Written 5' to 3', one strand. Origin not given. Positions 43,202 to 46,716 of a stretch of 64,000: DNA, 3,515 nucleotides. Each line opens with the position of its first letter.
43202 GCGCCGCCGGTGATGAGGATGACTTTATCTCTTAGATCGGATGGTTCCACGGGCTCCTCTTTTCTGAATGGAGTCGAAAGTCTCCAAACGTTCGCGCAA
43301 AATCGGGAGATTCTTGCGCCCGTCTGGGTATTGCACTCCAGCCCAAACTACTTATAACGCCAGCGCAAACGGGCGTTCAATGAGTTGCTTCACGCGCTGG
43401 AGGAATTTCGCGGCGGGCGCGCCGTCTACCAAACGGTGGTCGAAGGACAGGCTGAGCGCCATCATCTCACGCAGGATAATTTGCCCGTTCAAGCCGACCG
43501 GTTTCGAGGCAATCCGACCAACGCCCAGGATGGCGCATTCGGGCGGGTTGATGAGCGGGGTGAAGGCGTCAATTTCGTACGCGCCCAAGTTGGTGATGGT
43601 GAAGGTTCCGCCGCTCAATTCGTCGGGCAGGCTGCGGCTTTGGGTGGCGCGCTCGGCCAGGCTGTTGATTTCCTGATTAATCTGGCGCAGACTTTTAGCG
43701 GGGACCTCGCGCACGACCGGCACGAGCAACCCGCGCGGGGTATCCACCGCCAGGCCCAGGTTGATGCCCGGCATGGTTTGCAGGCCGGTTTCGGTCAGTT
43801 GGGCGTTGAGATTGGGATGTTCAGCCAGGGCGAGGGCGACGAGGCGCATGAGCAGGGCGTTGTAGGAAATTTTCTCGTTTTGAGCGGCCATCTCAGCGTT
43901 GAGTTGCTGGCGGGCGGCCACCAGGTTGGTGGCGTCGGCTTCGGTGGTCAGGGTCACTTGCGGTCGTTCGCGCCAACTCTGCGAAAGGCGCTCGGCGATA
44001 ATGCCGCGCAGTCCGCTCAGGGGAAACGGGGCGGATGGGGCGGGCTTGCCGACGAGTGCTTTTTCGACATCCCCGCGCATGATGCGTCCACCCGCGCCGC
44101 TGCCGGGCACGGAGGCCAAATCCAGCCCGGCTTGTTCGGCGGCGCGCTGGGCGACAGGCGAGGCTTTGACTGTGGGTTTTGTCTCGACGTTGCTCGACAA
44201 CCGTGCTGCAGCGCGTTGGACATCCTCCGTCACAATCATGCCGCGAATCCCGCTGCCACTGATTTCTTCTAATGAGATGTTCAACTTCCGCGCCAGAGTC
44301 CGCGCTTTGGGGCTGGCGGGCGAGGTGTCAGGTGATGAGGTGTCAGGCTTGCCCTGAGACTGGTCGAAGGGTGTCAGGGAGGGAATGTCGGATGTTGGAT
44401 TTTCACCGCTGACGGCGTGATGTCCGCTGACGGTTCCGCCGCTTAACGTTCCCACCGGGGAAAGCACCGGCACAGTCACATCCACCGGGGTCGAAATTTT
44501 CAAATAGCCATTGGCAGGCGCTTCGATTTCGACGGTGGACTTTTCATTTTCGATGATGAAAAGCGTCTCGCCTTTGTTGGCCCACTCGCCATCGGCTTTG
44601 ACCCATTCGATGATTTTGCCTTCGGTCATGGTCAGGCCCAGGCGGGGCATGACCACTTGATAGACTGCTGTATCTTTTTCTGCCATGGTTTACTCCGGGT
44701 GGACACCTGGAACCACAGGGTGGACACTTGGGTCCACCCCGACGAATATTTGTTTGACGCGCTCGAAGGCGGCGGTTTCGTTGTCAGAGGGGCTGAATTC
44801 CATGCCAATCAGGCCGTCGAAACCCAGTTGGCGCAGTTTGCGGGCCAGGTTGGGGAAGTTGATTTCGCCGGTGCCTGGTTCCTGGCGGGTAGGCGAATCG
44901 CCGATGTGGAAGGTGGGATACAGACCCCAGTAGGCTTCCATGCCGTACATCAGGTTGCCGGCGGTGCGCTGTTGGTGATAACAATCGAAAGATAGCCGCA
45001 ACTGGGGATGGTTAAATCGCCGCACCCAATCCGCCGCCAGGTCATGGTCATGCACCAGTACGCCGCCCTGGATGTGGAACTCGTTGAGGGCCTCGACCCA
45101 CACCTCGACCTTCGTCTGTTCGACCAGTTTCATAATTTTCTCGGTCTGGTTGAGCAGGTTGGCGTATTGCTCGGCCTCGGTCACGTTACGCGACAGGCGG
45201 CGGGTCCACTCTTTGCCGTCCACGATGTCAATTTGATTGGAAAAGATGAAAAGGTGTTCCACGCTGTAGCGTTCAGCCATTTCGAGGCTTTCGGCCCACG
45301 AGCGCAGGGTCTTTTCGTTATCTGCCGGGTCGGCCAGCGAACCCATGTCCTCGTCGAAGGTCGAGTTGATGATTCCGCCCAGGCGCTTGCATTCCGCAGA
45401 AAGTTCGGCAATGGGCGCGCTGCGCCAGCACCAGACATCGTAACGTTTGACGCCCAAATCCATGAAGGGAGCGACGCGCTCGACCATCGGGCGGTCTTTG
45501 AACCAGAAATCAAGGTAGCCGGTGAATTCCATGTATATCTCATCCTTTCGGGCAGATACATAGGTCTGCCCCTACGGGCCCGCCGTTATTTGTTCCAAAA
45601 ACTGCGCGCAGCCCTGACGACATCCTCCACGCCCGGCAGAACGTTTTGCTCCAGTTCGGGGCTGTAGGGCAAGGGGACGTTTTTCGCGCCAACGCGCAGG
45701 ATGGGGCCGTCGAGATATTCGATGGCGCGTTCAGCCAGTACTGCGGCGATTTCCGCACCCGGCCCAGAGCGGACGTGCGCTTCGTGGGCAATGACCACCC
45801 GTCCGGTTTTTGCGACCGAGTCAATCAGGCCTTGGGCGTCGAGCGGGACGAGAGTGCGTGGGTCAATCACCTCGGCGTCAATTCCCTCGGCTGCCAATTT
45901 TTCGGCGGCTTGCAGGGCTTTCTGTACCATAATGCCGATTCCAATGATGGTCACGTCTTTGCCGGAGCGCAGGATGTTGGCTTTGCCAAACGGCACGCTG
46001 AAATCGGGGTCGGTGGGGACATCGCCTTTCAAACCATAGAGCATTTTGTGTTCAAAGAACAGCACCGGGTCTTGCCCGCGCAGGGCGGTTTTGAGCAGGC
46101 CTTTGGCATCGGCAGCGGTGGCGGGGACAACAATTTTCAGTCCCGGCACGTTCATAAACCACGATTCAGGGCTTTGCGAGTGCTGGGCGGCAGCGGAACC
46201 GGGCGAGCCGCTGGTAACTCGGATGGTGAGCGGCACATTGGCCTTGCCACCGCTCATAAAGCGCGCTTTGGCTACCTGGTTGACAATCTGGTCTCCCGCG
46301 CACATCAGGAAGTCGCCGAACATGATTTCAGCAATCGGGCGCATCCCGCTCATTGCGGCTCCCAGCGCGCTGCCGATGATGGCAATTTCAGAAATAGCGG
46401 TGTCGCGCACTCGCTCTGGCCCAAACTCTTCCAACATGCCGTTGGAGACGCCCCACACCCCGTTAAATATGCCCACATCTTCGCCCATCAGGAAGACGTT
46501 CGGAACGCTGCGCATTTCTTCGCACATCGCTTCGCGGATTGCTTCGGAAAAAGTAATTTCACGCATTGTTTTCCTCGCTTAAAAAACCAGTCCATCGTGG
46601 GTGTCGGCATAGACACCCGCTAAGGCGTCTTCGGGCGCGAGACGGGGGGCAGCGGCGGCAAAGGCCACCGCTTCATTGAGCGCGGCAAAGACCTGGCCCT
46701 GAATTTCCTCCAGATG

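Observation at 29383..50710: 19-gene co-directional catabolic island built around YgeW/YgeY/SsnA/XdhD-like genes plus unexpected partners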

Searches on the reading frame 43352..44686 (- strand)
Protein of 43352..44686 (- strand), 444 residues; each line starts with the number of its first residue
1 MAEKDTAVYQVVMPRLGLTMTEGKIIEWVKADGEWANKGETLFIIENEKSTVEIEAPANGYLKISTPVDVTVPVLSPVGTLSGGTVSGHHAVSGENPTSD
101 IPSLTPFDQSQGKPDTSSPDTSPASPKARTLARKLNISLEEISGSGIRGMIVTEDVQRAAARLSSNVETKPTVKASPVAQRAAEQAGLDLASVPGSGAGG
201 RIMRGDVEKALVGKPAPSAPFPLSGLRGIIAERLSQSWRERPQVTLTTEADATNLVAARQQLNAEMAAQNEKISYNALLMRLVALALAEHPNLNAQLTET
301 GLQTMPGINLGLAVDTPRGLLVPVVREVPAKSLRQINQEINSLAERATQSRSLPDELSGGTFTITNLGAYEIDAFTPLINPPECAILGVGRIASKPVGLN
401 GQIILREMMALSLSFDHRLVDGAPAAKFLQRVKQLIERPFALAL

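Call 3: search_protein_families(library=pfam, proteins=[window:43352-44686:-])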
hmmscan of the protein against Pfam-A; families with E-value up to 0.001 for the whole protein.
window:43352-44686:- (444 aa): 3 families
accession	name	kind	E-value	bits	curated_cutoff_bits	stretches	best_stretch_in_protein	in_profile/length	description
PF00198.28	2-oxoacid_dh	-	9.1e-80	267.9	23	1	221-442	7-230/232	2-oxoacid dehydrogenases acyltransferase (catalytic domain)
PF02817.22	E3_binding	-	5e-25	87.9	23.7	2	173-208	1-36/36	e3 binding domain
PF00364.28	Biotin_lipoyl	-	6.2e-10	39.2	22.1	1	10-72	2-64/73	Biotin-requiring enzyme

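Call 5: search_protein_families(library=ncbifam, proteins=[window:43352-44686:-], max_evalue=1e-10)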
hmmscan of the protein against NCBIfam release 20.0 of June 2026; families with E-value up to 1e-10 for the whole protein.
window:43352-44686:- (444 aa): 10 families
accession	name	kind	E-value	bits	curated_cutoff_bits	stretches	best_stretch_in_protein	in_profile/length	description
NF008814.0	PRK11854.1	equivalog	2.8e-85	287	722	2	223-438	412-631/637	pyruvate dehydrogenase complex dihydrolipoyllysine-residue acetyltransferase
TIGR01349.1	PDHac_trf_mito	equivalog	7.9e-83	279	445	1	165-442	133-435/437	pyruvate dehydrogenase complex dihydrolipoamide acetyltransferase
TIGR01348.1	PDHac_trf_long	equivalog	5.2e-76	256.4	552.1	1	222-443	361-586/587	dihydrolipoyllysine-residue acetyltransferase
NF004309.0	PRK05704.1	equivalog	1.4e-73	248.7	449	2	168-443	108-405/408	2-oxoglutarate dehydrogenase complex dihydrolipoyllysine-residue succinyltransferase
TIGR01347.1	sucB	equivalog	7.4e-68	229.6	378.65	2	170-444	108-402/404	dihydrolipoyllysine-residue succinyltransferase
TIGR02927.1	SucB_Actino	equivalog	1.1e-64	219.2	423.45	2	224-437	348-569/579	2-oxoglutarate dehydrogenase, E2 component, dihydrolipoamide succinyltransferase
NF011416.0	PRK14843.1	equivalog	3.8e-61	206.9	429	2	221-442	121-345/347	dihydrolipoamide acetyltransferase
NF008815.0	PRK11857.1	equivalog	5.1e-54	183.8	378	1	225-442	85-305/308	dihydrolipoamide acetyltransferase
NF008907.0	PRK12270.1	equivalog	5.9e-21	74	878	1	185-436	119-361/1241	multifunctional oxoglutarate decarboxylase/oxoglutarate dehydrogenase thiamine pyrophosphate-binding subunit/dihydrolipoyllysine-residue suc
NF011457.0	PRK14875.1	equivalog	1.3e-17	63.8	307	1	9-157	4-123/372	acetoin dehydrogenase dihydrolipoyllysine-residue acetyltransferase subunit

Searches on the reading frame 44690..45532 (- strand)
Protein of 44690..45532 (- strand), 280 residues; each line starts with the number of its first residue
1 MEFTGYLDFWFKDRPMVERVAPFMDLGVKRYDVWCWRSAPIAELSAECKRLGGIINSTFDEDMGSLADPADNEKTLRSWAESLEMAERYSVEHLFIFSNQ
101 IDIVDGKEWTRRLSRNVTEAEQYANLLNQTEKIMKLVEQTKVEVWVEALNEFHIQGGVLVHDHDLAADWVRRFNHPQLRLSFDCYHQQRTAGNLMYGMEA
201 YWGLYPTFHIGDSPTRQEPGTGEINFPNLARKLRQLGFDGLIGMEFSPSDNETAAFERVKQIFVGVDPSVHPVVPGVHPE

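Call 3: search_protein_families(library=pfam, proteins=[window:44690-45532:-])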
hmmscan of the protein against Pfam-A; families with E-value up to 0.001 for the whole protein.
window:44690-45532:- (280 aa): 1 family
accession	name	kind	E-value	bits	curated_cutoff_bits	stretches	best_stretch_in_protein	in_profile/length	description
PF01261.30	AP_endonuc_2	-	8.6e-22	78.5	31.1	1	35-253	24-237/249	Xylose isomerase-like TIM barrel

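Call 5: search_protein_families(library=ncbifam, proteins=[window:44690-45532:-], max_evalue=1e-10)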
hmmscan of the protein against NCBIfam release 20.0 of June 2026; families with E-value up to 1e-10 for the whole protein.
window:44690-45532:- (280 aa): 6 families
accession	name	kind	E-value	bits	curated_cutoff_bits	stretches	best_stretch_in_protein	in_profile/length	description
TIGR03234.1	OH-pyruv-isom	equivalog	2.3e-24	86.1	353.45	1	3-257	3-251/254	hydroxypyruvate isomerase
NF043033.1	OxoTetrIsom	equivalog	1.1e-23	84.3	325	1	72-255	80-246/251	2-oxo-tetronate isomerase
NF007444.0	PRK09997.1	equivalog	1.9e-15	57.1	465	1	123-257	119-252/258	hydroxypyruvate isomerase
NF007441.0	PRK09989.1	equivalog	5.6e-13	49.2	412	1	143-250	139-245/258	HPr family phosphocarrier protein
NF051856.1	PsicseEpim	equivalog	7.9e-13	48.9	300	1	108-245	111-244/287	D-psicose 3-epimerase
NF041099.2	keto_glucon_epim_IolO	equivalog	2.6e-11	43.3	300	1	115-255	119-257/269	5-keto-L-gluconate epimerase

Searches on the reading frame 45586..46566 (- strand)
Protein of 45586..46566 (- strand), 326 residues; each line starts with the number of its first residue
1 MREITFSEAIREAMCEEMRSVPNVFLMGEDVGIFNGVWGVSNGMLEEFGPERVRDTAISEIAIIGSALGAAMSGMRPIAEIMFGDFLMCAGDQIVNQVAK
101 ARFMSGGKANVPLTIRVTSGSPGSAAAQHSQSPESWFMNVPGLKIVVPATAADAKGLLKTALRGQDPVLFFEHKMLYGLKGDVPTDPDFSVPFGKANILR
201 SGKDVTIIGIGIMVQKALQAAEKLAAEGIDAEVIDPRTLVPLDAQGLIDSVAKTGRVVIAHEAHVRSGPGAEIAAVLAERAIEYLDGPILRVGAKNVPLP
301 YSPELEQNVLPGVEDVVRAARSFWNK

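Call 3: search_protein_families(library=pfam, proteins=[window:45586-46566:-])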
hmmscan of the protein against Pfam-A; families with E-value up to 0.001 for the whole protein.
window:45586-46566:- (326 aa): 3 families
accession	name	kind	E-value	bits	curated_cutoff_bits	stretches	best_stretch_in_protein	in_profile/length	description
PF02779.29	Transket_pyr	-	5.2e-42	143.9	27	1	3-178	2-173/174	Transketolase, pyrimidine binding domain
PF02780.25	Transketolase_C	-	3.7e-41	140.4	25.9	1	194-316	1-124/124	Transketolase, C-terminal domain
PF22613.1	Transketolase_C_1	-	0.00034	21.2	27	1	202-235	11-44/113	Transketolase-like TK C-terminal domain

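Call 5: search_protein_families(library=ncbifam, proteins=[window:45586-46566:-], max_evalue=1e-10)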
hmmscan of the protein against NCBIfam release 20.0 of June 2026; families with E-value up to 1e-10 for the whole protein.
window:45586-46566:- (326 aa): 7 families
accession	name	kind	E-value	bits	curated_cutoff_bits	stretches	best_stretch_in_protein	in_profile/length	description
NF008854.0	PRK11892.1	equivalog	1.1e-116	390.3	454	1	1-323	139-461/464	pyruvate dehydrogenase complex E1 component subunit beta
NF006667.0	PRK09212.1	subfamily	4.7e-112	374.1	321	1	1-322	1-321/327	pyruvate dehydrogenase complex E1 component subunit beta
TIGR00204.1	dxs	equivalog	6.6e-24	84.4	465.95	1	49-283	350-575/616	1-deoxy-D-xylulose-5-phosphate synthase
NF004559.0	PRK05899.2-5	equivalog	9.3e-24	83.6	488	1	47-298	356-597/627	transketolase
NF008968.0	PRK12315.1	subfamily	6.6e-20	70.9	510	1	8-283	283-543/582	1-deoxy-D-xylulose-5-phosphate synthase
NF003933.0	PRK05444.2-2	equivalog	5.3e-19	68.2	395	1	46-299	327-578/606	1-deoxy-D-xylulose-5-phosphate synthase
NF004556.0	PRK05899.2-2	equivalog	7.8e-15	54.2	575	1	138-283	451-599/639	transketolase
